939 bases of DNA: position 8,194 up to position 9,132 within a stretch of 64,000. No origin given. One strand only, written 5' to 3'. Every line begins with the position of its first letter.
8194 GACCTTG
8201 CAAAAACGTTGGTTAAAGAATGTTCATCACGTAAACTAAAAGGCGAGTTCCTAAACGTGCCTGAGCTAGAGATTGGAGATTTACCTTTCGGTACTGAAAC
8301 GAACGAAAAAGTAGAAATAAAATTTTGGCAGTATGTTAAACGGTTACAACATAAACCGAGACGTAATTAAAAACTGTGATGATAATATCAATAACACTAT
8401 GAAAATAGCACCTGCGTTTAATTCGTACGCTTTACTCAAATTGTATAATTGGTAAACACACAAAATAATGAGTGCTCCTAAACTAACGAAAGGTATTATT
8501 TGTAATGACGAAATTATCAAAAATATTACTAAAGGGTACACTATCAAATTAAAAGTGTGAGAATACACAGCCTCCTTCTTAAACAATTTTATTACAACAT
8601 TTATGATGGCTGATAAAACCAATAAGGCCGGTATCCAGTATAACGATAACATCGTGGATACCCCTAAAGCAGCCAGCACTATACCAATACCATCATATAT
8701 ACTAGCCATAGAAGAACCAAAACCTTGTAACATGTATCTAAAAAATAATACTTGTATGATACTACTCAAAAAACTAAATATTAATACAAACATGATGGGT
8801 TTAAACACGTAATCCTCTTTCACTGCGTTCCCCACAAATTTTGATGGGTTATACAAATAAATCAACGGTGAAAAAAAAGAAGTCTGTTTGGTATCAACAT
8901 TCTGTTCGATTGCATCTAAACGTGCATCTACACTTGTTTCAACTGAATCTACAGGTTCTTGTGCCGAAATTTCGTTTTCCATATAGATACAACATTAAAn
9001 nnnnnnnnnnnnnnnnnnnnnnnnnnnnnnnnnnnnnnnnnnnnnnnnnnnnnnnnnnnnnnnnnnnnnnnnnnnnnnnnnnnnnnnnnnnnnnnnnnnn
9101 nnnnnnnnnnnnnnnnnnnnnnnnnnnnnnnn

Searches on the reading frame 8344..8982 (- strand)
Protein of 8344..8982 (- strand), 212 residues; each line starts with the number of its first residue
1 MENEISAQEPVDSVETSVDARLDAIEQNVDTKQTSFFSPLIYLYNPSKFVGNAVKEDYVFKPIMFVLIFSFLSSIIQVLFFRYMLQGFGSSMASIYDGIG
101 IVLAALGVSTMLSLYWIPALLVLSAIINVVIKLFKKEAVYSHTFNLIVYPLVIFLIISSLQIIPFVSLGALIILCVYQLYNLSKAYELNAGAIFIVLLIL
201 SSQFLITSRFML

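Call 33: search_protein_families(library=pfam, proteins=[window:8344-8982:-], max_evalue=0.01)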
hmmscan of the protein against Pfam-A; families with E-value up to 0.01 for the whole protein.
window:8344-8982:- (212 aa): 1 family
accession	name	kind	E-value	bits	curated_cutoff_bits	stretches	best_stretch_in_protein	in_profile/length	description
PF04893.22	Yip1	-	4.2e-05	23.9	28.6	1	43-200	4-162/173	Yip1 domain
